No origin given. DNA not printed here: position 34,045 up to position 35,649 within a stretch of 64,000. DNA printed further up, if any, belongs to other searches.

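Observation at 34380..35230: Repeated beta-propeller-like head module, possibly a novel lectin or glycosidase domain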

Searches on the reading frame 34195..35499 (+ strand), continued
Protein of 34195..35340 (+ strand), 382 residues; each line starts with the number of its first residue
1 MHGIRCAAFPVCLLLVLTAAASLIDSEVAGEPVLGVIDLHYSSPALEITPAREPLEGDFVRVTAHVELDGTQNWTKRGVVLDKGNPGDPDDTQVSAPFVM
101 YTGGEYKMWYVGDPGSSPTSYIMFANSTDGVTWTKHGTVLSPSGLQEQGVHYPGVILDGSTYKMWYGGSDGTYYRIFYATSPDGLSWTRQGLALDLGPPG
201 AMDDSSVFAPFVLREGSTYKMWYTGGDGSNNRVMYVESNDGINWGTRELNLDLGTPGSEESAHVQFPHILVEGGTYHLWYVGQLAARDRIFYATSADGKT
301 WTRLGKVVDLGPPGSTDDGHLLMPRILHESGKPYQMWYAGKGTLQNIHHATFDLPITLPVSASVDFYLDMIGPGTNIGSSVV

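Call 10: search_protein_families(library=pfam, proteins=[P0005, P0010, P0033, P0034, P0014, P0046, P0002, P0001], max_evalue=0.01)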
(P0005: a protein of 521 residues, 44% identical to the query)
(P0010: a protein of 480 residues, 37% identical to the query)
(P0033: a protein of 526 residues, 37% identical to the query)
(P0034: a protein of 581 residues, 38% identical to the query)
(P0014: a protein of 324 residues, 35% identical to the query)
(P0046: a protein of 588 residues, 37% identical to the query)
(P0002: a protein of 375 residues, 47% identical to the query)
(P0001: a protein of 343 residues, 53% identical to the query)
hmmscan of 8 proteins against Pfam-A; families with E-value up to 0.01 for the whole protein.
P0005 (521 aa): 1 family
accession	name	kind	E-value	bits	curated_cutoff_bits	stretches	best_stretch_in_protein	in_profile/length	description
PF04041.19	Glyco_hydro_130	-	3.2e-14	53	26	1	147-228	62-142/320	beta-1,4-mannooligosaccharide phosphorylase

P0010 (480 aa): 2 families
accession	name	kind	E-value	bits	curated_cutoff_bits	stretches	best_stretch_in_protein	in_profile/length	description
PF00251.26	Glyco_hydro_32N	-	0.00078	19.5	22.1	0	67-211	18-172/307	Glycosyl hydrolases family 32 N-terminal domain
PF13088.12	BNR_2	-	0.00089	19.1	31.4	1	134-272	129-249/277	BNR repeat-like domain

P0033 (526 aa): 2 families
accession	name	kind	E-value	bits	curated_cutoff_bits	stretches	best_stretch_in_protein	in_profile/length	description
PF04041.19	Glyco_hydro_130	-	6.4e-08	32.3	26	1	96-315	23-253/320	beta-1,4-mannooligosaccharide phosphorylase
PF07686.23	V-set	-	0.00087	19.9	26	0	116-178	26-89/109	Immunoglobulin V-set domain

P0034 (581 aa): 3 families
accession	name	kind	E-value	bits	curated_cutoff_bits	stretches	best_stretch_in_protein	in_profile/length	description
PF07705.17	CARDB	-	9.8e-09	35.8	22.7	1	480-570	17-98/101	CARDB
PF00251.26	Glyco_hydro_32N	-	1.5e-08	35.1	22.1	2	98-249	18-173/307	Glycosyl hydrolases family 32 N-terminal domain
PF04041.19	Glyco_hydro_130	-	2.4e-05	23.9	26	0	177-242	69-133/320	beta-1,4-mannooligosaccharide phosphorylase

P0014 (324 aa): 4 families
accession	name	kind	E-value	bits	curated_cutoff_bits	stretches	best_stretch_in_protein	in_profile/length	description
PF04041.19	Glyco_hydro_130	-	4.1e-14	52.7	26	2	240-297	73-129/320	beta-1,4-mannooligosaccharide phosphorylase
PF24067.1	Beta-prop_BT_1020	-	1.4e-05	25.2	27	0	177-196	78-97/236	BT_1020-like, N-terminal beta propeller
PF18981.6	InlK_D3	-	0.00078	19.9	25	0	247-264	37-54/75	Internalin K domain (D3/D4)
PF09492.16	Pec_lyase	-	0.0034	17.1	22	0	187-248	208-268/292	Pectic acid lyase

P0046 (588 aa): 2 families
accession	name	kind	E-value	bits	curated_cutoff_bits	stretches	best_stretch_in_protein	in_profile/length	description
PF04041.19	Glyco_hydro_130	-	0.00027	20.4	26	1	100-279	58-249/320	beta-1,4-mannooligosaccharide phosphorylase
PF02412.23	TSP_3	-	0.0022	18.1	25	1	536-566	1-31/36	Thrombospondin type 3 repeat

P0002 (375 aa): 1 family
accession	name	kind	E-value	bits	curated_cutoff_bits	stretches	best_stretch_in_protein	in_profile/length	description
PF04041.19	Glyco_hydro_130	-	9.5e-09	35.1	26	1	82-159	66-144/320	beta-1,4-mannooligosaccharide phosphorylase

P0001 (343 aa): 2 families
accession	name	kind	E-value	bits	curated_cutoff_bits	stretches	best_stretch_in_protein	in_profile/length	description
PF04041.19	Glyco_hydro_130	-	1.2e-06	28.1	26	1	164-293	65-194/320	beta-1,4-mannooligosaccharide phosphorylase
PF00251.26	Glyco_hydro_32N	-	9e-05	22.6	22.1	0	201-294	13-113/307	Glycosyl hydrolases family 32 N-terminal domain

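Call 17: predict_structure(alignment_id=A1)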
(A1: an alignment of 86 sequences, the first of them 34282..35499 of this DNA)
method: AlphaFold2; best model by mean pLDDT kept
length: 406 residues; sequences in the alignment: 86
mean_pLDDT: 85.7   pTM: 0.83
mean pLDDT of the five models: 85.7, 81.3, 80.8, 80.3, 79.0
residues with pLDDT >= 90: 263; 70-90: 55; 50-70: 66; < 50: 22
segments of 3 or more residues with pLDDT < 50: 1-13, 342-344, 389-392
pLDDT, mean of each block of 10 residues (from residue 1): 33 58 78 65 88 97 98 97 87 98 98 93 98 98 97 98 98 98 98 98 98 98 98 98 91 97 96 95 97 96 93 97 72 66 59 62 68 72 53 58 69
secondary structure, 60 per line:
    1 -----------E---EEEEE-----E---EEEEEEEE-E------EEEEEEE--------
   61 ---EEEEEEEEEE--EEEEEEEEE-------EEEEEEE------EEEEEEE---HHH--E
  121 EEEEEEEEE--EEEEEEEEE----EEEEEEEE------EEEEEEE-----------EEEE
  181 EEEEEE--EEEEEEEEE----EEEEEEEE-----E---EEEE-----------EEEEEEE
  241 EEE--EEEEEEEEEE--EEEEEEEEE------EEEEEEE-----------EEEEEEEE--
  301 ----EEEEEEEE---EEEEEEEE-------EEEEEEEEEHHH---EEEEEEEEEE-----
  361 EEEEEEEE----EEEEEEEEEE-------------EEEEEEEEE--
elements in order: E16-20 E30-37 E46-52 E64-73 E76-84 E92-98 E105-111 E120-129 E132-140 E145-152 E159-165 E177-186 E189-197 E202-209 E219-222 E234-243 E246-255 E258-266 E273-279 E291-298 E305-312 E316-323 E331-339 E346-355 E361-368 E373-382 E396-404

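Call 19: fold_search(model_id=the predicted structure, library=pdb)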
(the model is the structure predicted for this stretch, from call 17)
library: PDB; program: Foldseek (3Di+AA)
matches with E <= 10: 1298; with E <= 0.001: 309
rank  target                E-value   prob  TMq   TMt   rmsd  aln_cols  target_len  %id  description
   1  9gph_A                1.5e-14  1.00  0.58  0.77   3.1       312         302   17  Teth514_1788 1,2-beta-oligomannan phosphorylase in complex with mannose (-1) and phosphate (released 2025-09-17)
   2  9fj8_A                1.7e-14  1.00  0.56  0.75   3.9       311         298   19  Teth514_1788 1,2-beta-oligomannan phosphorylase in complex with mannotetraose (released 2025-06-11)
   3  9gph_B                2.4e-14  1.00  0.58  0.78   3.2       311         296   18  Teth514_1788 1,2-beta-oligomannan phosphorylase in complex with mannose (-1) and phosphate (released 2025-09-17)
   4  9fj8_B                2.4e-14  1.00  0.56  0.75   3.9       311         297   19  Teth514_1788 1,2-beta-oligomannan phosphorylase in complex with mannotetraose (released 2025-06-11)
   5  5mt2                  3.2e-14  1.00  0.58  0.67   4.6       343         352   17  Glycoside hydrolase BT_0996 (released 2017-03-22)
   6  5mui_A                1.9e-13  1.00  0.57  0.65   7.3       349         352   17  Glycoside hydrolase BT_0996 (released 2017-03-22)
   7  7fir_C                2.1e-12  1.00  0.60  0.78   3.2       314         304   17  The crystal structure of beta-1,2-mannobiose phosphorylase in complex with 1,4-mannobiose (released 2022-01-05)
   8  7fip_A                4.4e-12  1.00  0.59  0.78   3.3       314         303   18  The native structure of beta-1,2-mannobiose phosphorylase from Thermoanaerobacter sp. (released 2022-01-05)
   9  7fip_D                5.3e-12  1.00  0.59  0.78   2.9       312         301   17  The native structure of beta-1,2-mannobiose phosphorylase from Thermoanaerobacter sp. (released 2022-01-05)
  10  7fip_B                5.3e-12  1.00  0.58  0.76   3.3       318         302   17  The native structure of beta-1,2-mannobiose phosphorylase from Thermoanaerobacter sp. (released 2022-01-05)
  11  4ak6_A                1.4e-11  1.00  0.35  0.39  19.7       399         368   14  BpGH117_H302E mutant glycoside hydrolase (released 2012-03-21)
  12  8aa2_E                1.6e-11  1.00  0.52  0.43  16.7       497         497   13  Inactive levan utilisation machinery (utilisome) in the presence of levan fructo-oligosaccharides DP 15-25 (released 2023-06-07)
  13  6r3u_A                1.9e-11  1.00  0.53  0.44  15.9       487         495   14  Endo-levanase BT1760 mutant E221A from Bacteroides thetaiotaomicron complexed with levantetraose (released 2019-06-19)
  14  4ak5_B                2.0e-11  1.00  0.35  0.38  21.7       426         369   14  Native crystal structure of BpGH117 (released 2012-03-14)
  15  7vco                  2.1e-11  1.00  0.51  0.43  15.5       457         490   13  Frischella perrara beta-fructofuranosidase (released 2022-03-09)
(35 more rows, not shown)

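Call 21: search_solved_structures(query=A1, max_evalue=0.001, show_alignments=5)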
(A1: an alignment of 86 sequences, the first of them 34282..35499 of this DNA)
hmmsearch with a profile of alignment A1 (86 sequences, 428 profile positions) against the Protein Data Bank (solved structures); distinct sequences matched with E-value up to 0.001: 37.
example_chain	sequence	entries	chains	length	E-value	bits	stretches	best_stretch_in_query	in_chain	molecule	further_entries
7fip_A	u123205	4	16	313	1.4e-21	79.9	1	36-260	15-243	Beta-1,2-mannobiose phosphorylase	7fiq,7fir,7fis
9fj8_A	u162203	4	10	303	4.8e-21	78.1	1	36-258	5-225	1,2-beta-oligomannan phosphorylase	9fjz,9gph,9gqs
4ak6_A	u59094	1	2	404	7.2e-18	67.6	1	123-249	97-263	ANHYDRO-ALPHA-L-GALACTOSIDASE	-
4ak7_A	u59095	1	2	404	7.4e-18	67.6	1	123-229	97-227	ANHYDRO-ALPHA-L-GALACTOSIDASE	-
4ak5_A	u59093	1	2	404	7.6e-18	67.5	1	123-249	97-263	ANHYDRO-ALPHA-L-GALACTOSIDASE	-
3r4y_A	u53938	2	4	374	7.6e-18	67.5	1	121-229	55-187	Glycosyl hydrolase family 32, N terminal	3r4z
5ta7_A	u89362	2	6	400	2.7e-16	62.4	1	123-249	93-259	Glycoside Hydrolase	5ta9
3p2n_A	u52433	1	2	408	1.6e-15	59.9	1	62-181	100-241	3,6-anhydro-alpha-L-galactosidase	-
4onz_A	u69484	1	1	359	2.4e-14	56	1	52-211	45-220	putative glycoside hydrolase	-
4u6b_A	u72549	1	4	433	1.7e-13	53.2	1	142-250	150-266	Conserved hypothetical lipoprotein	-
4u6d_A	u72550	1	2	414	4.1e-13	52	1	179-306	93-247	Conserved hypothetical periplasmic protein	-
3qc2_A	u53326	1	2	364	4e-12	48.7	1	80-212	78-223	glycosyl hydrolase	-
5a7v_B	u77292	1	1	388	8.6e-12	47.6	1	53-214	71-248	PUTATIVE GLYCOSIDASE PH117-RELATED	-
5a7v_A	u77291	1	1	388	8.6e-12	47.6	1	53-214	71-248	PUTATIVE GLYCOSIDASE PH117-RELATED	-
3taw_A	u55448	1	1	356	2.3e-11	46.2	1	53-211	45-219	Hypothetical glycoside hydrolase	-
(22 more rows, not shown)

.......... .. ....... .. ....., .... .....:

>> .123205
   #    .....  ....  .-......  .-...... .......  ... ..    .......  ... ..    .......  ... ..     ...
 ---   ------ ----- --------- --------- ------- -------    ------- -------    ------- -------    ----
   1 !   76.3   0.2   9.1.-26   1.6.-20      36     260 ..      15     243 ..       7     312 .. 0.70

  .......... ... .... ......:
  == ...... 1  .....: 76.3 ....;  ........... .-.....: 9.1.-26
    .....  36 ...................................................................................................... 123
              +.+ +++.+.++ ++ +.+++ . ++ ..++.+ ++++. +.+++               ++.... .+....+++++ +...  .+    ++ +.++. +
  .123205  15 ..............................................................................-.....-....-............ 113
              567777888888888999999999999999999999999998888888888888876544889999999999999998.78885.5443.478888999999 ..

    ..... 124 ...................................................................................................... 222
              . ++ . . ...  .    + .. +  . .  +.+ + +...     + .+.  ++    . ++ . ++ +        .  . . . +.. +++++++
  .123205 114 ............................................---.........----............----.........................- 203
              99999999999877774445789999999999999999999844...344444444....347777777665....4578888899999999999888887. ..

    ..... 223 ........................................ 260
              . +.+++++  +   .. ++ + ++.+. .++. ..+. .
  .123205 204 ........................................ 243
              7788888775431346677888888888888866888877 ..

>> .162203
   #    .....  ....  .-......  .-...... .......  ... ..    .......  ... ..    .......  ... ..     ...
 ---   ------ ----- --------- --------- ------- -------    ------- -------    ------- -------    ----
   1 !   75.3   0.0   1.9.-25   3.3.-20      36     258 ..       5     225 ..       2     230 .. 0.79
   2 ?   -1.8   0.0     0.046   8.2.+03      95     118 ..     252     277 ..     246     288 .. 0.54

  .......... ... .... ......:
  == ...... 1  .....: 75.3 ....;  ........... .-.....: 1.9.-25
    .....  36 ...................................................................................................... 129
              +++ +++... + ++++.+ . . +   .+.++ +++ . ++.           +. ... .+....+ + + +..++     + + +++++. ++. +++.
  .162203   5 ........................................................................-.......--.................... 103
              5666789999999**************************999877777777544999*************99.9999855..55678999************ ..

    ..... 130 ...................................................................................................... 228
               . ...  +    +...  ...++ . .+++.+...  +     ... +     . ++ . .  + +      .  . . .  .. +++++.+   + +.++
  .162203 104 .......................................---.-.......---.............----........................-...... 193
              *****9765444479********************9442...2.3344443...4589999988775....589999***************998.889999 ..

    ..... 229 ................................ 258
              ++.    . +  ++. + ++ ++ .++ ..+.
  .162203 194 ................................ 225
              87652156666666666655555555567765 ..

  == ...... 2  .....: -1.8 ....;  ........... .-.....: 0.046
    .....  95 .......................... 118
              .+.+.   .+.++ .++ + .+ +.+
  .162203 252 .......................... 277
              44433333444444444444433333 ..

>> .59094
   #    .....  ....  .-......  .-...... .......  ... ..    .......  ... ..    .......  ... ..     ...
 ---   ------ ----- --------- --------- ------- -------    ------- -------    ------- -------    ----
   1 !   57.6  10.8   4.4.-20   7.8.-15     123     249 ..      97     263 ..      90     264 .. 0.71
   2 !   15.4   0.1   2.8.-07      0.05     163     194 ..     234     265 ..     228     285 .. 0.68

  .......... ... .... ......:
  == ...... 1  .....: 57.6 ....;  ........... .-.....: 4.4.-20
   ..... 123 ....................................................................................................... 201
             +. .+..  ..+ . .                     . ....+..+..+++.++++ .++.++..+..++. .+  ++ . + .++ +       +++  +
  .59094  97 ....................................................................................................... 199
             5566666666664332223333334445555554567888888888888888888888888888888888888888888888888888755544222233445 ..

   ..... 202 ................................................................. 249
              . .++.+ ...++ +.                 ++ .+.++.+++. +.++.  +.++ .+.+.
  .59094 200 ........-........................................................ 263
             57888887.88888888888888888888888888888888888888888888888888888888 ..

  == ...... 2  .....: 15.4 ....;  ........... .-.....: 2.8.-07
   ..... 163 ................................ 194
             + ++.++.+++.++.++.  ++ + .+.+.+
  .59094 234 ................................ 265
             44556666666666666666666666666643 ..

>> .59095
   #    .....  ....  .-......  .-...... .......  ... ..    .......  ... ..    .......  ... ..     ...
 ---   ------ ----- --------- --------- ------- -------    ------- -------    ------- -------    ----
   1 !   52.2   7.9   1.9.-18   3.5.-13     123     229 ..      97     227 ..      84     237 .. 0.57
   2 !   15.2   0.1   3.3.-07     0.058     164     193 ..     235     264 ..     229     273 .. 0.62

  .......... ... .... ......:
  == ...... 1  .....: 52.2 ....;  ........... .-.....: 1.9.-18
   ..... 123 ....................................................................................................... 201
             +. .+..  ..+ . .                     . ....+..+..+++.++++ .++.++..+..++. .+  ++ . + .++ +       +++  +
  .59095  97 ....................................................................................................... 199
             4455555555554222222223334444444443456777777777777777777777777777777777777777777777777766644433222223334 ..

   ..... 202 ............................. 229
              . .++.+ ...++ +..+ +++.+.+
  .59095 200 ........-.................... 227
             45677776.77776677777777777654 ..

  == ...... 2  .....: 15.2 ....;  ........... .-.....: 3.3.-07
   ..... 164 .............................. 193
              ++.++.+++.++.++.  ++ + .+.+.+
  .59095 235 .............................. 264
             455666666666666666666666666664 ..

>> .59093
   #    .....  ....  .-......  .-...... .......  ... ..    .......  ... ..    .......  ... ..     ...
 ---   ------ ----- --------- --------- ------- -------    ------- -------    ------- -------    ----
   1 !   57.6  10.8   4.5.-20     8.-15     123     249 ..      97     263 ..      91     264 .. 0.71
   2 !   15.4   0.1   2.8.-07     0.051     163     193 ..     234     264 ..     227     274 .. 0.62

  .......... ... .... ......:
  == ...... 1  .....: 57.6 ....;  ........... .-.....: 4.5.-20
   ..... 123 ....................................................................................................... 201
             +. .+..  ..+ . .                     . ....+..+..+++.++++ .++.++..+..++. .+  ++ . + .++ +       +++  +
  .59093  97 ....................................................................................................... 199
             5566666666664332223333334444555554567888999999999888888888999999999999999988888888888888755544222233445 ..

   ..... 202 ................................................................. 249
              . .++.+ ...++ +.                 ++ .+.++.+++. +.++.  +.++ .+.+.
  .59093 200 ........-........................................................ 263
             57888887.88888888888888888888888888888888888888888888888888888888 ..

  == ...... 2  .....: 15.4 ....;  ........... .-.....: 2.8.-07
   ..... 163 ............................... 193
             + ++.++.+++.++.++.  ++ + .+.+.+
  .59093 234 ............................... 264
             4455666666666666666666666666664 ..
